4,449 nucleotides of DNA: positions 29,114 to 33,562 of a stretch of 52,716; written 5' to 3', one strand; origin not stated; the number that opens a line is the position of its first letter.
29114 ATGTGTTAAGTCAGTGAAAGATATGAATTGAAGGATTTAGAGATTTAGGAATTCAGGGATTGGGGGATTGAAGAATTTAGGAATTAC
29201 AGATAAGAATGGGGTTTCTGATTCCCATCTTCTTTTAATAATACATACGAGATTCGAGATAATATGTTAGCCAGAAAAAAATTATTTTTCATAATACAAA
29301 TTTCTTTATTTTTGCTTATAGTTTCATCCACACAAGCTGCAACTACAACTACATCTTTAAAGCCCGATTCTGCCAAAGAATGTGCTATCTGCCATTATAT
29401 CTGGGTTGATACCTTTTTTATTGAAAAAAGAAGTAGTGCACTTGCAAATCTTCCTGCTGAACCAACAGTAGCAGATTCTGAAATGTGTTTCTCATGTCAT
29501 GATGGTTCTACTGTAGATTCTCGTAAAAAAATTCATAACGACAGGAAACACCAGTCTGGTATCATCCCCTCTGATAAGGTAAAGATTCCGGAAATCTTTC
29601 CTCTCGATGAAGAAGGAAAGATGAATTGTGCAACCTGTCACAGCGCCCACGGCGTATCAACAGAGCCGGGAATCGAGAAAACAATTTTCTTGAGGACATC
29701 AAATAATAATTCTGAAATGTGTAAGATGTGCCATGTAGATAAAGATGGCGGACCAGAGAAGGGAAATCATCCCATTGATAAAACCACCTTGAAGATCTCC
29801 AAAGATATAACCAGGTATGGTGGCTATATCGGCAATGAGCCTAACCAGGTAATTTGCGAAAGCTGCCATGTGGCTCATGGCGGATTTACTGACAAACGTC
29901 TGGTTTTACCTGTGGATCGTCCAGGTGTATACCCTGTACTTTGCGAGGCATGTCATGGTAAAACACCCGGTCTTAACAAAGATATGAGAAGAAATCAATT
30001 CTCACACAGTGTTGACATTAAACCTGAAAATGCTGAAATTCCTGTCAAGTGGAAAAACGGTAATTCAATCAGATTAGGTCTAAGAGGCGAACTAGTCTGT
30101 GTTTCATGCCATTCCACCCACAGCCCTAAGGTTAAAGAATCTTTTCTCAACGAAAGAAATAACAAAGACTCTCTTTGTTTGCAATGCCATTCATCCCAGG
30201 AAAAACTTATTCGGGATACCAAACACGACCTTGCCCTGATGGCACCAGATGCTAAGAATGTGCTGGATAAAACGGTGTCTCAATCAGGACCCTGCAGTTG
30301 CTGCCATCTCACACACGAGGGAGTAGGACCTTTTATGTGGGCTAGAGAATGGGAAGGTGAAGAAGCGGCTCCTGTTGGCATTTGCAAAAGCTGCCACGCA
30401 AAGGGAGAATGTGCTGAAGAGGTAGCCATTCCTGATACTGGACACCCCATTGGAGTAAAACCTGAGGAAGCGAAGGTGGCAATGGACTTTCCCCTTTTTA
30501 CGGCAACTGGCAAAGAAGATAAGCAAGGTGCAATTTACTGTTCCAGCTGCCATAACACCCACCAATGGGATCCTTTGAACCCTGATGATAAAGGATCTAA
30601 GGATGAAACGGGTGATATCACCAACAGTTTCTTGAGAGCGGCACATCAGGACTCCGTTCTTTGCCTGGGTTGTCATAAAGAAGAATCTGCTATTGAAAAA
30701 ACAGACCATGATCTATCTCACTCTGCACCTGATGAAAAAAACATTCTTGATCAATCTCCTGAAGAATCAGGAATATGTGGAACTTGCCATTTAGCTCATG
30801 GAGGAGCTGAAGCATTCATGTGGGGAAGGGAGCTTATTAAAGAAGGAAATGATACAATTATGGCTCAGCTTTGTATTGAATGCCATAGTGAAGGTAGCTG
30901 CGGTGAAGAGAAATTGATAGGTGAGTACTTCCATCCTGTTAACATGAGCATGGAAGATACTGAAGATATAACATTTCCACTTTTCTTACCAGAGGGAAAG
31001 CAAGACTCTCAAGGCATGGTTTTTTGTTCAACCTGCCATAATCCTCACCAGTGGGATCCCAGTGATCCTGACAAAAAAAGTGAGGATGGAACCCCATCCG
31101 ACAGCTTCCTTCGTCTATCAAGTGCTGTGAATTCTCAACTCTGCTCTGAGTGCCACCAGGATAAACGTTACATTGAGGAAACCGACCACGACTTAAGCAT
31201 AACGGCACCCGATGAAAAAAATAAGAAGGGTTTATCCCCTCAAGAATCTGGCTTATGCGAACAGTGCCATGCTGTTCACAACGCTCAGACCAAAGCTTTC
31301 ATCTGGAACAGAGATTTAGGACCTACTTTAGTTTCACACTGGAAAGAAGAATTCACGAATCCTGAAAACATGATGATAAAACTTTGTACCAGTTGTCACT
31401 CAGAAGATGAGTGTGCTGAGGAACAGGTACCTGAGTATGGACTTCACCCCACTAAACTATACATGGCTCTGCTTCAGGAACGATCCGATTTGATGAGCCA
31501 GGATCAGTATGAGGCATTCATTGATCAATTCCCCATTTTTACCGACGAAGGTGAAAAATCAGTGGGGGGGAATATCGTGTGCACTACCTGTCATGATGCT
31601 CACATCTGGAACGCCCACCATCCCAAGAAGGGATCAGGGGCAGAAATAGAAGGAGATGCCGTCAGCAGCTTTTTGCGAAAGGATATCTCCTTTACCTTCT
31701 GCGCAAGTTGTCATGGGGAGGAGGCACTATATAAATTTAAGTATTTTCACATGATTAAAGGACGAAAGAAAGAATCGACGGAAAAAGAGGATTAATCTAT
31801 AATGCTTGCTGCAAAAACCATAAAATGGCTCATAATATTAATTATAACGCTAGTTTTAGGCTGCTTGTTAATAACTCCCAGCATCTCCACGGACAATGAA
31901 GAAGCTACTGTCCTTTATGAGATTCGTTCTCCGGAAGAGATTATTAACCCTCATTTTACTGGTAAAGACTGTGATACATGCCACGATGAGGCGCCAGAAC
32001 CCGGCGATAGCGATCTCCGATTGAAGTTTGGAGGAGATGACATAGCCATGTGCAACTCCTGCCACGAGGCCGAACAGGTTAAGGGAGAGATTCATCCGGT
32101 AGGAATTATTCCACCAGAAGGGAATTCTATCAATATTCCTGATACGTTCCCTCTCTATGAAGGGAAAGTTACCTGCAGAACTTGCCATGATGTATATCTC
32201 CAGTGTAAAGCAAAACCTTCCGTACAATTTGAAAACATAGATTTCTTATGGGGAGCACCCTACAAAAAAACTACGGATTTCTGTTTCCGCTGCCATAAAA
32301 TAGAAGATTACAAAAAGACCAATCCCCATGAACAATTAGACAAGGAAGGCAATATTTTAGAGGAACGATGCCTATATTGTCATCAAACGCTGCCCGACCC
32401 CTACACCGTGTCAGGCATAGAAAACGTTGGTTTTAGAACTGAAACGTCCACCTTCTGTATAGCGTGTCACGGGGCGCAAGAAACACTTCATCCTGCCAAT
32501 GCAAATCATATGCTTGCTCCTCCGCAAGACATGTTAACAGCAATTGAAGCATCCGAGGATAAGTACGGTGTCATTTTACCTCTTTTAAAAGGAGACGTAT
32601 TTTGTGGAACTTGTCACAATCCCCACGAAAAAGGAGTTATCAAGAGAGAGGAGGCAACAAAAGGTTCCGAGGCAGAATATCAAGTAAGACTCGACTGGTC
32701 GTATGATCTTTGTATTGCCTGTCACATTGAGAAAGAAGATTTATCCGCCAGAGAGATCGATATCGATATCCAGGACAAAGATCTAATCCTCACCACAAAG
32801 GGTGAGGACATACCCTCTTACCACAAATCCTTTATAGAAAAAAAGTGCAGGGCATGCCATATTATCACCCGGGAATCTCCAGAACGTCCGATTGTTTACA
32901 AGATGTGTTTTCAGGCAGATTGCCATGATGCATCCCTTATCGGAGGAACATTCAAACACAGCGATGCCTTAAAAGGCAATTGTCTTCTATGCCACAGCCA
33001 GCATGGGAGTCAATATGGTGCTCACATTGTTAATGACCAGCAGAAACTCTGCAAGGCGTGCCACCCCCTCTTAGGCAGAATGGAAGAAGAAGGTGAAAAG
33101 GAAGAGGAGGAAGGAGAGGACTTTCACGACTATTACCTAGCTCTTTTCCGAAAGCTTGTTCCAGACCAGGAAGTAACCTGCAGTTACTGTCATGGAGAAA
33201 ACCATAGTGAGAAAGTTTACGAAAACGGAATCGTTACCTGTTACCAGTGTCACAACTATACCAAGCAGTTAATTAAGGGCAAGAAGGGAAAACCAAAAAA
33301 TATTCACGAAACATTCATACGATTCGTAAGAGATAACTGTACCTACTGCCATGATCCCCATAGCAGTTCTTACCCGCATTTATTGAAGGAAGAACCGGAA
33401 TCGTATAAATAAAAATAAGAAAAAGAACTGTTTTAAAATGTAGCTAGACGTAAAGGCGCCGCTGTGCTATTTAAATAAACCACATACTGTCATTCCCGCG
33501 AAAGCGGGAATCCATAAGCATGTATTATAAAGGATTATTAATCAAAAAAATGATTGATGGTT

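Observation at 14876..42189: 27-kb c-type heme island with roughly 106 canonical CXXCH motifs in 12 ORFs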

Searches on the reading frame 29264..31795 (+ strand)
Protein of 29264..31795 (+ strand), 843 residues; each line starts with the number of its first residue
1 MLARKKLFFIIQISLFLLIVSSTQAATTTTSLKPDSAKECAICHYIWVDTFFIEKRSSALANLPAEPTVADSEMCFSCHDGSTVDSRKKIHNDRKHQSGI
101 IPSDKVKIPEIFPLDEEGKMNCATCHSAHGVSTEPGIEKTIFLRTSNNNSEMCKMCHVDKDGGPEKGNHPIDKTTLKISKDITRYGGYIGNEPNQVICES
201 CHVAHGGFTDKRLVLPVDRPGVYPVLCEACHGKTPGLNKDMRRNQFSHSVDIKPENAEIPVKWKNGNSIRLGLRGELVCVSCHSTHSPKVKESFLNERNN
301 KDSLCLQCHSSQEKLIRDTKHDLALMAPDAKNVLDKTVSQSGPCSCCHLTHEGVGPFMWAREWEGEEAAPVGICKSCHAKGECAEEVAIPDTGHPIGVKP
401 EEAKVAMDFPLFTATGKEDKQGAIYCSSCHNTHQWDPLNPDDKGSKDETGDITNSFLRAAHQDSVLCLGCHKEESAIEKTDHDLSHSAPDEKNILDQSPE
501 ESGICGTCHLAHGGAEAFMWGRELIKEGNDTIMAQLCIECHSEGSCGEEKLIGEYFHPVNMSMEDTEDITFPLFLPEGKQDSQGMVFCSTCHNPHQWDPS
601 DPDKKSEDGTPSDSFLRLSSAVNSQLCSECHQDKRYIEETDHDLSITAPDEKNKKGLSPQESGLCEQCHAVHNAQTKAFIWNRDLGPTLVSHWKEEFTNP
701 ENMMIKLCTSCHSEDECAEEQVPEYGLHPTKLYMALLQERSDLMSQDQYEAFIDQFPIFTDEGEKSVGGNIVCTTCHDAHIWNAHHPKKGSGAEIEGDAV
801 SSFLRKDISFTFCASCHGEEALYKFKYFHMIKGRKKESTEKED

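Call 5: search_protein_families(library=pfam, proteins=[window:29264-31795:+], max_evalue=0.01)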
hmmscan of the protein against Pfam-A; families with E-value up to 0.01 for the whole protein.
window:29264-31795:+ (843 aa): 4 families
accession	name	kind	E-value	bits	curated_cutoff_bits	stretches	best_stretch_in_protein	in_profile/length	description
PF09699.15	Paired_CXXCH_1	-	1e-33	115.2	20.6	4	279-313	9-40/41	Doubled CXXCH motif (Paired_CXXCH_1)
PF22113.1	Mtrc-MtrF_II-IV_dom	-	1.3e-20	74.1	30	3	28-129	72-166/176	Outer membrane cytochrome MtrC/MtrF-like, domains II/IV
PF14522.11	Cytochrome_C7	-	6.3e-20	71.2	24.8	0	586-669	14-66/67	Cytochrome c7 and related cytochrome c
PF14537.11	Cytochrom_c3_2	-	3.7e-17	63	25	3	276-378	6-78/79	Cytochrome c3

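Call 31: search_protein_families(library=ncbifam, proteins=[window:29264-31795:+], max_evalue=0.001)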
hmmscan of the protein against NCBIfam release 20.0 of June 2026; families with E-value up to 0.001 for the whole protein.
window:29264-31795:+ (843 aa): 4 families
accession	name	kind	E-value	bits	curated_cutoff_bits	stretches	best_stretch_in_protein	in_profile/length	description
TIGR01905.1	paired_CXXCH_1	subfamily_domain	9.2e-20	70.3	25.2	1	279-313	9-40/41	doubled CXXCH domain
TIGR03508.1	decahem_SO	subfamily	3.7e-15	56.1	192.2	1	116-162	140-179/258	DmsE family decaheme c-type cytochrome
NF041028.1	decahem_GSU2203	exception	5.7e-12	45.5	325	1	105-163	161-213/317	GSU2203 family decaheme c-type cytochrome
TIGR03507.1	decahem_SO1788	subfamily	6.7e-10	38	209.3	0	772-828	619-671/672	OmcA/MtrC family decaheme c-type cytochrome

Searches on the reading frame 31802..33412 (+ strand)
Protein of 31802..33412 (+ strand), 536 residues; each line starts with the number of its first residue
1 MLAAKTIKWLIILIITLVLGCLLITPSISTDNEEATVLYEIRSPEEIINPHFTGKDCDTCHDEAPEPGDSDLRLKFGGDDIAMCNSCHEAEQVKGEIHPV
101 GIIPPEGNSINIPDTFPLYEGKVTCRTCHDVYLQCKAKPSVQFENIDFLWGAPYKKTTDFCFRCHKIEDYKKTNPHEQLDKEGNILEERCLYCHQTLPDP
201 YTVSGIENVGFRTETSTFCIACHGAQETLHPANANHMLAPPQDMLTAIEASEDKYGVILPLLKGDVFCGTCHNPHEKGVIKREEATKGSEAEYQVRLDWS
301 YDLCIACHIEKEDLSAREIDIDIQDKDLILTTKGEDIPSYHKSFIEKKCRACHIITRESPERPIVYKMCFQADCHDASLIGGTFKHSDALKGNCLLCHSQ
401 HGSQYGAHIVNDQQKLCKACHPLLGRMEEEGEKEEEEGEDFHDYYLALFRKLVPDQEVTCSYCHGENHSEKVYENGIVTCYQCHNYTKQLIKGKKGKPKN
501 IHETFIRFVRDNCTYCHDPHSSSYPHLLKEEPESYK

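Call 5: search_protein_families(library=pfam, proteins=[window:31802-33412:+], max_evalue=0.01)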
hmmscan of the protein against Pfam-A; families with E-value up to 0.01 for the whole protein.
window:31802-33412:+ (536 aa): 5 families
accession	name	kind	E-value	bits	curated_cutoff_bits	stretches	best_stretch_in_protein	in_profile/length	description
PF09699.15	Paired_CXXCH_1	-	4.2e-20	71.6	20.6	3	386-422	1-37/41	Doubled CXXCH motif (Paired_CXXCH_1)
PF14537.11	Cytochrom_c3_2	-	1.8e-17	64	25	1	456-523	5-70/79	Cytochrome c3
PF14522.11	Cytochrome_C7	-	9.5e-14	51.4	24.8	1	267-353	15-66/67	Cytochrome c7 and related cytochrome c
PF22113.1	Mtrc-MtrF_II-IV_dom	-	4.1e-12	46.4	30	1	186-401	5-166/176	Outer membrane cytochrome MtrC/MtrF-like, domains II/IV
PF02085.21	Cytochrom_CIII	-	2e-07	31.7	22.9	0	456-521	29-86/101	Class III cytochrome C family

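Call 31: search_protein_families(library=ncbifam, proteins=[window:31802-33412:+], max_evalue=0.001)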
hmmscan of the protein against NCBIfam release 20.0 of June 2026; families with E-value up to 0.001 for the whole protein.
window:31802-33412:+ (536 aa): 3 families
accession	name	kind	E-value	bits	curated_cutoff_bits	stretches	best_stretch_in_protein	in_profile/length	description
TIGR01905.1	paired_CXXCH_1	subfamily_domain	6.5e-18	64.4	25.2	2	391-421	6-36/41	doubled CXXCH domain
TIGR03508.1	decahem_SO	subfamily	2.1e-15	56.9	192.2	0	456-530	93-209/258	DmsE family decaheme c-type cytochrome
NF041028.1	decahem_GSU2203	exception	8.9e-08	31.7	325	0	216-312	125-211/317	GSU2203 family decaheme c-type cytochrome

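Call 86: search_solved_structures(query=window:31802-33412:+, max_evalue=0.01)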
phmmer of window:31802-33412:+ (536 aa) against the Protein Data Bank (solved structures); distinct sequences matched with E-value up to 0.01: 0.
